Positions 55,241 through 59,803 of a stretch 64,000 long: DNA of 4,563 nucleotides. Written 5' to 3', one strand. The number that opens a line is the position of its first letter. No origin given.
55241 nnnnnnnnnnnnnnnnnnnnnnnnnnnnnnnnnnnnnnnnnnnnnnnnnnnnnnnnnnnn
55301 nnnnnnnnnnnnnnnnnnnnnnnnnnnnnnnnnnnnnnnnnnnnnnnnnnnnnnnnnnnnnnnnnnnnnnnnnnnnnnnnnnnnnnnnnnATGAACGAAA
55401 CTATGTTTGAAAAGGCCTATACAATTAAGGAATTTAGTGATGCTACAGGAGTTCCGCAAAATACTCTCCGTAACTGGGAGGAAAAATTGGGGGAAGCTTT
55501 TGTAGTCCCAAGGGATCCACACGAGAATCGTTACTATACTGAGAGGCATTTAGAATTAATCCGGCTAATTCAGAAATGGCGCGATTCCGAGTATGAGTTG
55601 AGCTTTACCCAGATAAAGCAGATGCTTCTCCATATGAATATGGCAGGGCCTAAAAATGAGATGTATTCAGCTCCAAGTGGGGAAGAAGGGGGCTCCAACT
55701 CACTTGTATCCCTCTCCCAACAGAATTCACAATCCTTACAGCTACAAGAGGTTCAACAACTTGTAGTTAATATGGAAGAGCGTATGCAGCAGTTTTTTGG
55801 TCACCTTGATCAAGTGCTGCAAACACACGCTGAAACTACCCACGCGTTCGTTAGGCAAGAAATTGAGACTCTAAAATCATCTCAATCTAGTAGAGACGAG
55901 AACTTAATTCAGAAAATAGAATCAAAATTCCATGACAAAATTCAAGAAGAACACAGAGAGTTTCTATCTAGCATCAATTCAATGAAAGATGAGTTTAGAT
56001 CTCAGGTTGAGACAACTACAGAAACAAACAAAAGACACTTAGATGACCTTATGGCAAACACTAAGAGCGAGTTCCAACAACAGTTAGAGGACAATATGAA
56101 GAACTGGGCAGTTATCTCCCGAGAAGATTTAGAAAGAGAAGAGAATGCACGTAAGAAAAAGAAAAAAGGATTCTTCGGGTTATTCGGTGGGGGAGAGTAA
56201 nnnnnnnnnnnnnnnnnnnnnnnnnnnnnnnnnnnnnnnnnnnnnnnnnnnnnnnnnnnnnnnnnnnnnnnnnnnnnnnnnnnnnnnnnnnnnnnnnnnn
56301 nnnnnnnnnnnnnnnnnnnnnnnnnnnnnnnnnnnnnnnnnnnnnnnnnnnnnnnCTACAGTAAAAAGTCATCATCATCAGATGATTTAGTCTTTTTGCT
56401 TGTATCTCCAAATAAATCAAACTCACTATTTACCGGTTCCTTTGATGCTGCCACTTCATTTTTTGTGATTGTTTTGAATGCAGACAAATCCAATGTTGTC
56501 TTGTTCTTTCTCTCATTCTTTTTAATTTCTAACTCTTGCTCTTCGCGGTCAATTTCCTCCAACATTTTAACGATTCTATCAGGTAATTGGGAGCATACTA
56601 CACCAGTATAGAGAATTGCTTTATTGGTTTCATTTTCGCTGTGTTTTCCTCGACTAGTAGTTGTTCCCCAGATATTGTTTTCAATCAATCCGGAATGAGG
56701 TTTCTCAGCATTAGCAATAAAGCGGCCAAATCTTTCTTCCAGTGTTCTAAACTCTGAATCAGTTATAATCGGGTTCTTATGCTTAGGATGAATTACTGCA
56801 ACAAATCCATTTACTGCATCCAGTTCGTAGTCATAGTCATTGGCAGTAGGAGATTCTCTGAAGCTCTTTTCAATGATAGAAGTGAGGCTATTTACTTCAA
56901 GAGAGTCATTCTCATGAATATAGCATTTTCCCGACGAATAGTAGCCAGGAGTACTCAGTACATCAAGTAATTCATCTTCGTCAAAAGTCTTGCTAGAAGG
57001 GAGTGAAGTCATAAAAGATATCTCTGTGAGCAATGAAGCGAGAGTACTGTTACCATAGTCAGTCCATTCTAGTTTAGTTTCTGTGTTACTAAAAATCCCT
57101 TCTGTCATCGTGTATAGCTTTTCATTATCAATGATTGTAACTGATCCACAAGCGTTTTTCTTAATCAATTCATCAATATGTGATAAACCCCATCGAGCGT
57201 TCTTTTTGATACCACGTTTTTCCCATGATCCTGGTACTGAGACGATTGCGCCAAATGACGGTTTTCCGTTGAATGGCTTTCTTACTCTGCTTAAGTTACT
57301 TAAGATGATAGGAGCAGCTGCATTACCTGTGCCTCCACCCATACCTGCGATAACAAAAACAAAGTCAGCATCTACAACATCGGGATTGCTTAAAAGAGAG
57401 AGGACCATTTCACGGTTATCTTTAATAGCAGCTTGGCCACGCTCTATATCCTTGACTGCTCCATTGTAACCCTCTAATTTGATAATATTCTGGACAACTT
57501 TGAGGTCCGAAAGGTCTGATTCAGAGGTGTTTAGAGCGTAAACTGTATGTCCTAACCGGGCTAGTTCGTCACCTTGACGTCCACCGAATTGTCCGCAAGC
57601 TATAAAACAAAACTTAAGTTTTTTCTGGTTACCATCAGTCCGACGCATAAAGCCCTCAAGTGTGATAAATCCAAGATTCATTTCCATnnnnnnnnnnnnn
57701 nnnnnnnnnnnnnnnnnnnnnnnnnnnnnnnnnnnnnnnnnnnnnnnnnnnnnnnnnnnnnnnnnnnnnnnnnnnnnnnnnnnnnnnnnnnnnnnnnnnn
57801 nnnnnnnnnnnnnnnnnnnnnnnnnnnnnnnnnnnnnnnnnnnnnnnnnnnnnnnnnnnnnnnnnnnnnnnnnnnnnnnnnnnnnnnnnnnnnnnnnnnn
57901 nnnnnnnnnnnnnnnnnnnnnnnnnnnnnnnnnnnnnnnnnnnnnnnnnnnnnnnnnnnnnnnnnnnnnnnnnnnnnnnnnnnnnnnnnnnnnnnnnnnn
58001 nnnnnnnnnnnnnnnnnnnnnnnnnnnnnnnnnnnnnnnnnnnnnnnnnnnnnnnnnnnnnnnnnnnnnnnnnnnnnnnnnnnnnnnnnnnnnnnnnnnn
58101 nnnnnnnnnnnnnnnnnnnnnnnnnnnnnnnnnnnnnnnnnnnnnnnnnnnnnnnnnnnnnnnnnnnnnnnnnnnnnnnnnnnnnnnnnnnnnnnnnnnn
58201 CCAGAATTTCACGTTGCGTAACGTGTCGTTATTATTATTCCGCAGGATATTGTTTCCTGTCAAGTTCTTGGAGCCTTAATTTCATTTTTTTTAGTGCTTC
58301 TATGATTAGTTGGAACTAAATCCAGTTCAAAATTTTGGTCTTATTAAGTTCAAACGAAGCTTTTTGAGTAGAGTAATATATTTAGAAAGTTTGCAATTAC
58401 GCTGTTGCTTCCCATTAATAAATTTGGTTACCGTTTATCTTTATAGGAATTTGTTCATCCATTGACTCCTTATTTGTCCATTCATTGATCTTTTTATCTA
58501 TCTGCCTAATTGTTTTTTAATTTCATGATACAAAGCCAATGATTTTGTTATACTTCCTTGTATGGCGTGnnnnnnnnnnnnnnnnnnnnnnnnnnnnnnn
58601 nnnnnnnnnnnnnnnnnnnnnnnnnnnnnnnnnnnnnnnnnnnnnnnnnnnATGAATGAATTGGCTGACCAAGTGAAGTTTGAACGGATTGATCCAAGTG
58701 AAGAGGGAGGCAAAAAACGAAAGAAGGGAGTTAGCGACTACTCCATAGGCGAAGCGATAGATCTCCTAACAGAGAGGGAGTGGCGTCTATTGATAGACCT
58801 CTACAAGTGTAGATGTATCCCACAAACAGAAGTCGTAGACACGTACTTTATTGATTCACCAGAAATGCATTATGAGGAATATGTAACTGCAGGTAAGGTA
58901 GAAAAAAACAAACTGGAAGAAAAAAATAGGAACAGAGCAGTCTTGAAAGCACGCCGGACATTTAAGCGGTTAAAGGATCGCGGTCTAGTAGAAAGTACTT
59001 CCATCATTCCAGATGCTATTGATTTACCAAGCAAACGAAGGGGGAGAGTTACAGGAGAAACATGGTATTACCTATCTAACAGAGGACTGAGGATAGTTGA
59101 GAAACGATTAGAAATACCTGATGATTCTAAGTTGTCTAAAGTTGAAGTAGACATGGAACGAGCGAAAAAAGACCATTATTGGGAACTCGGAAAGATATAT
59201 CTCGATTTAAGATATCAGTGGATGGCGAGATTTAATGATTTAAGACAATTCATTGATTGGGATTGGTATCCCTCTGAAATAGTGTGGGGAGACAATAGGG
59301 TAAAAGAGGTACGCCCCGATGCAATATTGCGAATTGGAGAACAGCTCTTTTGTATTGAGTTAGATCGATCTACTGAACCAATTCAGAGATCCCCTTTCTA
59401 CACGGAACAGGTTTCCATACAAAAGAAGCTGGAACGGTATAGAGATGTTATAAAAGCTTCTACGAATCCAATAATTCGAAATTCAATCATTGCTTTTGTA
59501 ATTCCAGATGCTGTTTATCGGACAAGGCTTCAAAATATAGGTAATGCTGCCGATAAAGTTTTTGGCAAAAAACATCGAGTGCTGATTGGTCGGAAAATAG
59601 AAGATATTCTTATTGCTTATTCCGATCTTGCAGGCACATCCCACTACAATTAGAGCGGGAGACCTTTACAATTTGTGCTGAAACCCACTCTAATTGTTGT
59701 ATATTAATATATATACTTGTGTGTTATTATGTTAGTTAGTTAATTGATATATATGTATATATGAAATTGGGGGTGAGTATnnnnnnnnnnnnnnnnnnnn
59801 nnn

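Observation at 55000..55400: Dense iteron field (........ direct repeats at helical-phase spacing plus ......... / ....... inverted repeats) upstream of a MerR-HTH coiled-coil protein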

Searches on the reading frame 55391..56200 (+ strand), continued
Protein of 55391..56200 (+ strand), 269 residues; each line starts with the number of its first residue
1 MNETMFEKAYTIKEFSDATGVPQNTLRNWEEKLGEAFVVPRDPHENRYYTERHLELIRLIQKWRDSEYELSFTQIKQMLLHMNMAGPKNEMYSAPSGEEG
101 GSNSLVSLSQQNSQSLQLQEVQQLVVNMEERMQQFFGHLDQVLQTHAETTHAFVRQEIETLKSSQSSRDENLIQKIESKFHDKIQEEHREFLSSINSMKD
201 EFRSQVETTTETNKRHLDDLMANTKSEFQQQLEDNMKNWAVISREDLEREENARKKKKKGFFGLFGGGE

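Call 96: find_encoding_contigs(protein=P0005, flank=3000, max_places=2)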
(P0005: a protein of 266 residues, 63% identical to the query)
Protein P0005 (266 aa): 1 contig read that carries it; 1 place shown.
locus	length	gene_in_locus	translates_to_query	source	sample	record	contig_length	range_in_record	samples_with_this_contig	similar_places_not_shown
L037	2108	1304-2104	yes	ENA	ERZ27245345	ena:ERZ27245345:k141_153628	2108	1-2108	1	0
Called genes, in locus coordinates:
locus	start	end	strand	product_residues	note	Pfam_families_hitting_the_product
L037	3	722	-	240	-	?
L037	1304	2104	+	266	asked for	PF00376:MerR (weak), PF13411:MerR_1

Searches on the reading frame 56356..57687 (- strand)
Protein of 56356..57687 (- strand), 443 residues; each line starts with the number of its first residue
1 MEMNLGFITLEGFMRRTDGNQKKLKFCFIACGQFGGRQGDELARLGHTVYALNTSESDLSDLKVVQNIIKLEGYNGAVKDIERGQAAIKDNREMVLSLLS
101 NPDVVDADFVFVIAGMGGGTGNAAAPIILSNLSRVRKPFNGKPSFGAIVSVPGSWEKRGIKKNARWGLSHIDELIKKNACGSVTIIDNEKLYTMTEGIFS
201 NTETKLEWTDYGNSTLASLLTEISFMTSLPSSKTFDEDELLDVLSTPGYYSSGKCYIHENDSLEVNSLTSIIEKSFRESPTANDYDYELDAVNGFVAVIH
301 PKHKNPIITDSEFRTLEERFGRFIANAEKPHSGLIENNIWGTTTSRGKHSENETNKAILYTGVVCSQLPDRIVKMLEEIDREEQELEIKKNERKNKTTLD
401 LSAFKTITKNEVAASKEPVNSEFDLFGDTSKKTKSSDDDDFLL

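Call 5: search_protein_families(library=pfam, proteins=[window:56356-57687:-], max_evalue=0.01)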
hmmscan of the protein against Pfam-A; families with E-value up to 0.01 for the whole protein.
window:56356-57687:- (443 aa): 2 families
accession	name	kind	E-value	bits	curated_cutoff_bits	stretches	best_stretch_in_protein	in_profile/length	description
PF00091.31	Tubulin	-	8.9e-12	46.1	33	1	50-194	48-188/190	Tubulin/FtsZ family, GTPase domain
PF22453.1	TubZ-like_C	-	7.7e-08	32.9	26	1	224-373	3-141/144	Tubulin/FtsZ-like protein TubZ-like, C-terminal domain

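Call 27: search_dna_similar(query=window:56356-57687:-, collection=phages, mode=protein, max_evalue=0.001, max_rows=30)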
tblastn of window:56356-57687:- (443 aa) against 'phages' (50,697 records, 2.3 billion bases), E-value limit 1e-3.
No match.

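Call 28: search_dna_similar(query=window:56356-57687:-, collection=plasmids, mode=protein, max_evalue=0.00001, max_rows=60, rows=spread)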
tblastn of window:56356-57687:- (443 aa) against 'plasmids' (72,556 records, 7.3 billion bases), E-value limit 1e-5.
Records with a match: 26; places in all: 26; records where one place covers at least 80% of the query: 10.
Best place of each record, by identity: >=99% 2; 80-90% 2; 60-80% 1; <60% 21.
By first word of the organism name: Paenibacillus 14; Cytobacillus 5; Brevibacillus 2; Bacillus 1; Vallitalea 1; Terribacillus 1; Rossellomorea 1; Alicyclobacillus 1.
By predicted mobility (MOB-suite, as given by PLSDB): non-mobilizable 21; mobilizable 5.
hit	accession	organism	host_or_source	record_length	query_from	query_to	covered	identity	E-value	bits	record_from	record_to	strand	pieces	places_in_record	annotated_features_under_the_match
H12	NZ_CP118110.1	Paenibacillus urinalis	Homo sapiens,blood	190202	1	443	100%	100.0%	0e+0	797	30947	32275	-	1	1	hypothetical protein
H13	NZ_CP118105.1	Paenibacillus urinalis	Homo sapiens,blood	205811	1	427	96%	100.0%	0e+0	795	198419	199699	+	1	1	hypothetical protein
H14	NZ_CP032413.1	Paenibacillus lautus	single colony,Tattoo ink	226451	1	443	100%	89.8%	0e+0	736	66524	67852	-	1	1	hypothetical protein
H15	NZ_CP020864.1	Paenibacillus sp. Cedars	Single culture,Alkaline pool submerged ...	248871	1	443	100%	89.6%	0e+0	735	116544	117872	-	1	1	hypothetical protein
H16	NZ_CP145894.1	Paenibacillus amylolyticus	whole organism,soil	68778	1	426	96%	70.1%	3e-172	542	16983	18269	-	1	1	hypothetical protein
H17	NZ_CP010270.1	Paenibacillus polymyxa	-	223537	5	426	95%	57.8%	1e-140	452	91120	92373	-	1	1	hypothetical protein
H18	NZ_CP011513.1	Paenibacillus peoriae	cell culture,soil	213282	1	426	96%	56.4%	6e-138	444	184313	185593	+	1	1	hypothetical protein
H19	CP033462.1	Brevibacillus laterosporus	cabbage,whole organism,cabbage seeds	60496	46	420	85%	27.2%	2e-9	68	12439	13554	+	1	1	cell division GTPase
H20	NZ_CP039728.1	Bacillus sp. S3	whole organism,Contaminated Mine Soils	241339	27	318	66%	34.0%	5e-23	109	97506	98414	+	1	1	cell division protein FtsZ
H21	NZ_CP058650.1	Vallitalea pronyensis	-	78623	8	372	82%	26.8%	8e-27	121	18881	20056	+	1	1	hypothetical protein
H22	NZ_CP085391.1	Cytobacillus firmus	single cell,soil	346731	27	314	65%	33.8%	7e-22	106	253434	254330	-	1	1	cell division protein FtsZ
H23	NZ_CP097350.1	Cytobacillus pseudoceanisediminis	cell culture,hot underground spring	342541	27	314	65%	33.8%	7e-22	106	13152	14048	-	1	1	hypothetical protein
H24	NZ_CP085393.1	Cytobacillus oceanisediminis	single cell,soil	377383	27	314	65%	33.8%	7e-22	106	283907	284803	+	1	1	hypothetical protein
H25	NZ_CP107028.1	Cytobacillus firmus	whole organism,soil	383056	27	314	65%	33.8%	7e-22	106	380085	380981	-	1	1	hypothetical protein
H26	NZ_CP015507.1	Cytobacillus oceanisediminis 2691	seawater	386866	27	314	65%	33.8%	7e-22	106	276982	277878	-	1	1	hypothetical protein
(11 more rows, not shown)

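Call 29: get_annotated_region(hit=H16, flank=6000)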
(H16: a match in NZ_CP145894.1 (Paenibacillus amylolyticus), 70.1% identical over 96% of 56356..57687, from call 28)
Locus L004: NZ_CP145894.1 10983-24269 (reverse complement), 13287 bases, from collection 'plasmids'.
description: Paenibacillus amylolyticus strain Y5S-7 plasmid pY5S7-2, complete sequence
organism: Paenibacillus amylolyticus (NCBI taxid 1451)
taxonomy: Bacteria; Bacillota; Bacilli; Bacillales; Paenibacillaceae; Paenibacillus; Paenibacillus amylolyticus
host: -; source: whole organism,soil; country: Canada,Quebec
typing (MOB-suite, as given by PLSDB): non-mobilizable
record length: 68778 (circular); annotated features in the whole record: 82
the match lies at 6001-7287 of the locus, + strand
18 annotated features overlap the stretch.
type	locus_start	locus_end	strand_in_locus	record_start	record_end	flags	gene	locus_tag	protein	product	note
CDS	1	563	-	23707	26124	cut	-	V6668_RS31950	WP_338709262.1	hypothetical protein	-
CDS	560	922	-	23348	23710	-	-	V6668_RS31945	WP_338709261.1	hypothetical protein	-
CDS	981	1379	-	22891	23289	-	-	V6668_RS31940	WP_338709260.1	hypothetical protein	-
CDS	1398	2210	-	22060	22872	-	-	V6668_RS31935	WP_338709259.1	metal-dependent hydrolase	-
CDS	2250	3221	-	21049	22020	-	-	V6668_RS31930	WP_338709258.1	hypothetical protein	-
CDS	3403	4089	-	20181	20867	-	-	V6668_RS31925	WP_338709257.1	ArpU family phage packaging/lysis transcriptional regulator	GO:0006355 - regulation of DNA-templated transcription [Evidence IEA]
CDS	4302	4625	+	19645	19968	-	-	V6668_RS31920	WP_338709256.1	helix-turn-helix transcriptional regulator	-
CDS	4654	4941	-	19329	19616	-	-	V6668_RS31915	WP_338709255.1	hypothetical protein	-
CDS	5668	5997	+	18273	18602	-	-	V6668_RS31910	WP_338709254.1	hypothetical protein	-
CDS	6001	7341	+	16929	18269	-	-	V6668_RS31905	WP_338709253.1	hypothetical protein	-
CDS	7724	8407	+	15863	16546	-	-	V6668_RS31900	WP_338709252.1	hypothetical protein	-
CDS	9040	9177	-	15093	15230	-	-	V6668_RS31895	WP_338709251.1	hypothetical protein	-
CDS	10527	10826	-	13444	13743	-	-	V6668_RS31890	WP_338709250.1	hypothetical protein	-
CDS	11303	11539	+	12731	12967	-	-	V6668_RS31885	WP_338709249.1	aspartyl-phosphate phosphatase Spo0E family protein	-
CDS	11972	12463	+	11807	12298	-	-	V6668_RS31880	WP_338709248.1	hypothetical protein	-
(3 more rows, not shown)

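Call 30: get_annotated_region(hit=H17, flank=6000)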
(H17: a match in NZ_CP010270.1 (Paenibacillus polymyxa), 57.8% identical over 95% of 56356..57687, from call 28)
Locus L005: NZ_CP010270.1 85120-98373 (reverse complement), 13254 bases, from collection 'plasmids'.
description: Paenibacillus polymyxa strain Sb3-1 plasmid pSb31l, complete sequence
organism: Paenibacillus polymyxa (NCBI taxid 1406)
taxonomy: Bacteria; Bacillota; Bacilli; Bacillales; Paenibacillaceae; Paenibacillus; Paenibacillus polymyxa
host: -; source: -; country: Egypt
typing (MOB-suite, as given by PLSDB): non-mobilizable; replicon rep_cluster_2425
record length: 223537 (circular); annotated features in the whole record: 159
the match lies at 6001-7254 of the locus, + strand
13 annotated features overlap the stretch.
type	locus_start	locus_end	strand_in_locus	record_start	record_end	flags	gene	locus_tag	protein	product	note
CDS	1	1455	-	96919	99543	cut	-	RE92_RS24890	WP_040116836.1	ATP-binding protein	-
CDS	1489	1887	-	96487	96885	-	-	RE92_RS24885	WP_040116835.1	TcpE family conjugal transfer membrane protein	-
CDS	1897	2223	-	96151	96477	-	-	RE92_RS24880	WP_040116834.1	hypothetical protein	-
CDS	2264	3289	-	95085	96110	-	-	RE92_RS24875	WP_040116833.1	conjugal transfer protein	-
CDS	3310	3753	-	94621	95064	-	-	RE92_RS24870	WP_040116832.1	hypothetical protein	-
CDS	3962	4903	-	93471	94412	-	-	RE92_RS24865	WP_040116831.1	replication-relaxation family protein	-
CDS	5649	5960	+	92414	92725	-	-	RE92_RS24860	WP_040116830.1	hypothetical protein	-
CDS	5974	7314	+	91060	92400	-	-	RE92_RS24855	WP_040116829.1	hypothetical protein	-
CDS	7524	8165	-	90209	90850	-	-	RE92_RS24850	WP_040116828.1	MerR family transcriptional regulator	GO:0006355 - regulation of DNA-templated transcription [Evidence IEA]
CDS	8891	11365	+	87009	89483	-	-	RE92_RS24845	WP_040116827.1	type IV secretory system conjugative DNA transfer family protein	-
CDS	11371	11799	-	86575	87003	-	-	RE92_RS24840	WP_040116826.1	hypothetical protein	-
CDS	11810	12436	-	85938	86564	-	-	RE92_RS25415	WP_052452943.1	LytTR family transcriptional regulator DNA-binding domain-containing protein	-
CDS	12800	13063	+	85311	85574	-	-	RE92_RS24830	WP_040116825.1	hypothetical protein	-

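Call 33: get_annotated_region(hit=H18, flank=6000)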
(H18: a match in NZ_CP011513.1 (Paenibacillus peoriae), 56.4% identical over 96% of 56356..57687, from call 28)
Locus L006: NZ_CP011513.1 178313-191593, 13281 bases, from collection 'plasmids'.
description: Paenibacillus peoriae strain HS311 plasmid unnamed, complete sequence
organism: Paenibacillus peoriae (NCBI taxid 59893)
taxonomy: Bacteria; Bacillota; Bacilli; Bacillales; Paenibacillaceae; Paenibacillus; Paenibacillus peoriae
host: -; source: cell culture,soil; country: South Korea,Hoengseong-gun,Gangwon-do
typing (MOB-suite, as given by PLSDB): non-mobilizable; replicon rep_cluster_2424
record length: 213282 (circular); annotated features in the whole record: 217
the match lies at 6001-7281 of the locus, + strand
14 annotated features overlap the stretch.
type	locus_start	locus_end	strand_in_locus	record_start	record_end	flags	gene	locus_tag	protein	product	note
CDS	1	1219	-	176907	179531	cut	-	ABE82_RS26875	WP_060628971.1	ATP-binding protein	-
CDS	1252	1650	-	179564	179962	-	-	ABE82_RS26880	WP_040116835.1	TcpE family conjugal transfer membrane protein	-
CDS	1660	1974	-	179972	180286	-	-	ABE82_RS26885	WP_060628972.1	hypothetical protein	-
CDS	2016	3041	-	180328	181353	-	-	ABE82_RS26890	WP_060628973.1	conjugal transfer protein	-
CDS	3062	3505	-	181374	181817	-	-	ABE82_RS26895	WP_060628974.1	hypothetical protein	-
CDS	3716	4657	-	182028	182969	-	-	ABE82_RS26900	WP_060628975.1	replication-relaxation family protein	-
CDS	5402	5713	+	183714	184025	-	-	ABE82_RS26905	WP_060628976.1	hypothetical protein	-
CDS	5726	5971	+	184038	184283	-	-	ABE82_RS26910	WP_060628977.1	hypothetical protein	-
CDS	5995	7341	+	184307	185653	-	-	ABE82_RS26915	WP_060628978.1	hypothetical protein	-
CDS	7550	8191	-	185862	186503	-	-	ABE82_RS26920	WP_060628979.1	MerR family transcriptional regulator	GO:0006355 - regulation of DNA-templated transcription [Evidence IEA]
CDS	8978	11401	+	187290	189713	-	-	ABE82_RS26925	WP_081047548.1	type IV secretory system conjugative DNA transfer family protein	-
CDS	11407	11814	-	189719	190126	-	-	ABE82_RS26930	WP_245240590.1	hypothetical protein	-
CDS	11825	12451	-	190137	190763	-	-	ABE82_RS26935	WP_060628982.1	helix-turn-helix transcriptional regulator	-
CDS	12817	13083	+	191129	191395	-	-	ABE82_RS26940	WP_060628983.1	hypothetical protein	-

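Call 81: search_solved_structures(query=window:56356-57687:-, max_evalue=0.01)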
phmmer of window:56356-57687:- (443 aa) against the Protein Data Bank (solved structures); distinct sequences matched with E-value up to 0.01: 58.
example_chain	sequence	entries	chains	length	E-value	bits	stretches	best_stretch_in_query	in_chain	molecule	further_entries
4ei7_A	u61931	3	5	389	2e-18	69.9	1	50-387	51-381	Plasmid replication protein RepX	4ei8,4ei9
9v7v_A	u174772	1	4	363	1e-09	41.2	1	46-199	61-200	Cell division protein FtsZ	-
4b45_A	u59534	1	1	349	5.3e-08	35.5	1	49-134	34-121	CELL DIVISION PROTEIN FTSZ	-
22hq_A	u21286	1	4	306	8.8e-08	34.8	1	76-193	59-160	Cell division protein FtsZ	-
22hr_A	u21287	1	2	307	8.9e-08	34.8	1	76-193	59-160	Cell division protein FtsZ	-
1w58_1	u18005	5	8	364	4.7e-07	32.4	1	21-195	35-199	CELL DIVISION PROTEIN FTSZ HOMOLOG 1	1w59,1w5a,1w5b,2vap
1w5e_A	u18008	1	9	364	4.9e-07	32.3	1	21-195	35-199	FTSZ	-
1fsz_A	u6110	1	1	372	4.9e-07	32.3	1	21-195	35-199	FTSZ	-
8grw_A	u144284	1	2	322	1.3e-06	30.9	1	78-199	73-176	Cell division protein FtsZ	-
7yop_A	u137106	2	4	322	1.4e-06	30.9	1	78-199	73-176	Cell division protein FtsZ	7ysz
4u39_A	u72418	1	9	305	1.6e-06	30.6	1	44-194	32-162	Cell division protein FtsZ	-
2rhh_A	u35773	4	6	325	1.9e-06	30.4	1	44-194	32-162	Cell Division Protein ftsZ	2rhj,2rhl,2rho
6unx_A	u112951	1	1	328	3.7e-06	29.4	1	46-258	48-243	Cell division protein FtsZ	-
2vam_A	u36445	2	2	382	3.9e-06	29.4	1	44-194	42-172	CELL DIVISION PROTEIN FTSZ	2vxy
6umk_A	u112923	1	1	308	4.4e-06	29.2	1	46-260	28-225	Cell division protein FtsZ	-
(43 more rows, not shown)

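Call 89: search_protein_families(library=ncbifam, proteins=[window:56356-57687:-, L005:7524-8165:-], max_evalue=0.01)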
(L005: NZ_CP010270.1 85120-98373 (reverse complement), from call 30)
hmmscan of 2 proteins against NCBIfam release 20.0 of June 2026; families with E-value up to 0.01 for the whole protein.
window:56356-57687:- (443 aa): 1 family
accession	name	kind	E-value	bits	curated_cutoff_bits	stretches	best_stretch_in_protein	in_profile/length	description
TIGR00065.1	ftsZ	equivalog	1.7e-13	50.7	295.2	1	48-197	45-181/353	cell division protein FtsZ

L005:7524-8165:- (213 aa): 1 family
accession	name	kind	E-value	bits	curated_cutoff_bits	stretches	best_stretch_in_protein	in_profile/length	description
NF033545.0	transpos_IS630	equivalog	0.008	15.7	100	0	12-83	17-90/299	IS630 family transposase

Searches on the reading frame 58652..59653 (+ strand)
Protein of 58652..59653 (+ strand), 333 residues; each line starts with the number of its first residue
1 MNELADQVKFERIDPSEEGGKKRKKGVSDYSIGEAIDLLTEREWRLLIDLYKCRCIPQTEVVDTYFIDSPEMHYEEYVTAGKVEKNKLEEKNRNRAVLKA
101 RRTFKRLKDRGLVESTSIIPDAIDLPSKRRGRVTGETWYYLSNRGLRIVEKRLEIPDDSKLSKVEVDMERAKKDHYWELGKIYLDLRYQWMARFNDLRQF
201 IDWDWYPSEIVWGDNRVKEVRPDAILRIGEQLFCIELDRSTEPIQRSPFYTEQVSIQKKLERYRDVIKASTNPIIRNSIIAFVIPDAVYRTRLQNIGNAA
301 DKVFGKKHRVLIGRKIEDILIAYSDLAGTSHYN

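Call 5: search_protein_families(library=pfam, proteins=[window:58652-59653:+], max_evalue=0.01)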
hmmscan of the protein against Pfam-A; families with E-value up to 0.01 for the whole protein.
window:58652-59653:+ (333 aa): 1 family
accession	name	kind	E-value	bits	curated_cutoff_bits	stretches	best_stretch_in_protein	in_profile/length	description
PF13814.12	Replic_Relax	-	5.2e-08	33.6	25.3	1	99-269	28-178/191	Replication-relaxation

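Call 89: search_protein_families(library=ncbifam, proteins=[window:58652-59653:+], max_evalue=0.01)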
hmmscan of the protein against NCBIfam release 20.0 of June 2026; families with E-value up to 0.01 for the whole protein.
window:58652-59653:+ (333 aa): 0 families
